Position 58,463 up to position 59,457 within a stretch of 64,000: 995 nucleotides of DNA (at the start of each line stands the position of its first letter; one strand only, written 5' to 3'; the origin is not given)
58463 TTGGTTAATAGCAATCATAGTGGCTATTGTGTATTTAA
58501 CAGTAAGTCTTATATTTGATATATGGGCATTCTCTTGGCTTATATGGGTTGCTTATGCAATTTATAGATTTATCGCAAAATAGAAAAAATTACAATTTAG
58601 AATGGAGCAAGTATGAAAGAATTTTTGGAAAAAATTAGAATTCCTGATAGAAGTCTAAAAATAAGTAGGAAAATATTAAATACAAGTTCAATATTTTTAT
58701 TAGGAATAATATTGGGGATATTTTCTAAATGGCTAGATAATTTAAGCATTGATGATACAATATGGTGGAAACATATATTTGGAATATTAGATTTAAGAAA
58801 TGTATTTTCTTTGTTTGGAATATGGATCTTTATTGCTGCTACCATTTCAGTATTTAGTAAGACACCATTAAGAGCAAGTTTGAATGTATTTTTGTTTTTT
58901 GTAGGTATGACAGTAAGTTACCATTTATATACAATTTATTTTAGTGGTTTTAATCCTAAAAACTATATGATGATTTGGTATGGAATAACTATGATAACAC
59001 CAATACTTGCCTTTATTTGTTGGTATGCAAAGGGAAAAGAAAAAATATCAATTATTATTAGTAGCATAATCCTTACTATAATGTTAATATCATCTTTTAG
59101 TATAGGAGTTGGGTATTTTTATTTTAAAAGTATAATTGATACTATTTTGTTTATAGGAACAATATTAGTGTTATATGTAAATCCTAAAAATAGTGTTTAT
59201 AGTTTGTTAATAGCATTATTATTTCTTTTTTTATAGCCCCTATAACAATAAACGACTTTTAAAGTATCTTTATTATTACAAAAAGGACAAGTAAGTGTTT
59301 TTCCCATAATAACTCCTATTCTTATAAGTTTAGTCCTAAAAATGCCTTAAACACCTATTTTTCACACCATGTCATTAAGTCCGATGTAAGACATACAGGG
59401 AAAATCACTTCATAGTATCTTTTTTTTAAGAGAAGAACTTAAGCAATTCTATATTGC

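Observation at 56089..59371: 3.3-kb segment bounded by 154-bp near-perfect inverted repeats, inserted at the break point of an ABC permease gene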

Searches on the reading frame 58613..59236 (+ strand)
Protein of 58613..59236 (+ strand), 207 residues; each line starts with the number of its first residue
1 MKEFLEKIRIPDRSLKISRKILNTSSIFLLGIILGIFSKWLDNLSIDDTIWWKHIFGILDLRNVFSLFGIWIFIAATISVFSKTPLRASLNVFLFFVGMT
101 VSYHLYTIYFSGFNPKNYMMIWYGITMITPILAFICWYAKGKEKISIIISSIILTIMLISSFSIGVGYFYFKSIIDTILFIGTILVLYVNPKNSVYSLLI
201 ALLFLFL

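Call 7: search_protein_families(library=pfam, proteins=[window:58613-59236:+], max_evalue=0.01)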
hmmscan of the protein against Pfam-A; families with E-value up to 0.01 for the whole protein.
window:58613-59236:+ (207 aa): 1 family
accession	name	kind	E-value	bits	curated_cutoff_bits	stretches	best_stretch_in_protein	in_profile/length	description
PF06168.16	DUF981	-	0.0016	18.9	29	1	63-167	75-178/186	Protein of unknown function (DUF981)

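Call 11: find_encoding_contigs(protein=window:58613-59236:+, flank=10000, max_places=10)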
Protein window:58613-59236:+ (207 aa): 7 contigs read that carry it; 7 places shown.
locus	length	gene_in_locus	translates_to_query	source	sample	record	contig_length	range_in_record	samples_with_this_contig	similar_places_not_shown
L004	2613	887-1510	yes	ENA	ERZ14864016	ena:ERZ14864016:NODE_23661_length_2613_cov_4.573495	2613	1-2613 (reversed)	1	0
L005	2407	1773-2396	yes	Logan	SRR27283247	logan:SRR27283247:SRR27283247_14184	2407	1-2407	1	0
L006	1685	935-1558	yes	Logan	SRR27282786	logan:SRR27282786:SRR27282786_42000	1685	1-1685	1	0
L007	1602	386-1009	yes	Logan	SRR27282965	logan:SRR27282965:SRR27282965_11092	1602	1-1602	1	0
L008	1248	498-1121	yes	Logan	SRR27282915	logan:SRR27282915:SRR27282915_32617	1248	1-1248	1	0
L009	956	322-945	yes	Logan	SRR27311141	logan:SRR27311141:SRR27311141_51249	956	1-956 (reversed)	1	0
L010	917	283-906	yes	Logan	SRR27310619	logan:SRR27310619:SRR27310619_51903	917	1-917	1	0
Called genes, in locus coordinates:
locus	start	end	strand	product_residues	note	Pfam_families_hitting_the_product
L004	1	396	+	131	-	?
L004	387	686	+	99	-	PF07505:DUF5131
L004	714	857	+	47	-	-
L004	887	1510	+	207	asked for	-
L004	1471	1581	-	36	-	-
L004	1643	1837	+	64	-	-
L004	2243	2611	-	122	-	?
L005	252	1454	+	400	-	PF01548:DEDD_Tnp_IS110, PF02371:Transposase_20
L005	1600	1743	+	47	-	-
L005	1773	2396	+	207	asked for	-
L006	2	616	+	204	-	?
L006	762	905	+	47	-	-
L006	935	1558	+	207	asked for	-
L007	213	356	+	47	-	-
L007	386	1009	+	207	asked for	-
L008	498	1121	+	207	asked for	-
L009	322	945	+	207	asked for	-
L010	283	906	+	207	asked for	-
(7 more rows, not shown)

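Call 32: search_protein_families(library=ncbifam, proteins=[window:58613-59236:+], max_evalue=0.01)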
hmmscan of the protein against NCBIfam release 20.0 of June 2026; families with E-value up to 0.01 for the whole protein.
window:58613-59236:+ (207 aa): 0 families

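Call 33: search_protein_families(library=phrogs, proteins=[window:58613-59236:+], max_evalue=0.001)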
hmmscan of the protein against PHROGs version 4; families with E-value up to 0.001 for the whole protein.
window:58613-59236:+ (207 aa): 0 families

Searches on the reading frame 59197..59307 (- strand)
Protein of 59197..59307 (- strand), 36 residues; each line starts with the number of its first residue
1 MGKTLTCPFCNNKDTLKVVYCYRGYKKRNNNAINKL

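Call 16: find_encoding_contigs(protein=window:59197-59307:-, flank=4000, max_places=10)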
Protein window:59197-59307:- (36 aa): 2 contigs read that carry it; 2 places shown.
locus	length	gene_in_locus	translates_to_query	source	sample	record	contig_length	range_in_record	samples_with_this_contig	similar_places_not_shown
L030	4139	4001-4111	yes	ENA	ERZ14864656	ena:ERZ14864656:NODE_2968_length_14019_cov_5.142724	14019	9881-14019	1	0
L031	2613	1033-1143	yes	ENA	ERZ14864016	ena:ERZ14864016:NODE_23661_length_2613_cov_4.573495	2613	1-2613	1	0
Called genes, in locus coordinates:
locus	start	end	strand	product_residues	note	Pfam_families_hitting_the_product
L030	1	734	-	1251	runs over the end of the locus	PF08305:NPCBM, PF00754:F5_F8_type_C, PF22633:F5_F8_type_C_2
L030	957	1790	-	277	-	PF04055:Radical_SAM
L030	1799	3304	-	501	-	-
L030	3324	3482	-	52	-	-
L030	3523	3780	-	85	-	PF02811:PHP (weak)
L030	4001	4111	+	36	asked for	-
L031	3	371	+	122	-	?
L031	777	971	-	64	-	-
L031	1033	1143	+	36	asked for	-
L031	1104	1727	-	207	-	-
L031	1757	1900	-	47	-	-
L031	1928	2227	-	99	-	PF07505:DUF5131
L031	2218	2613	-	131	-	?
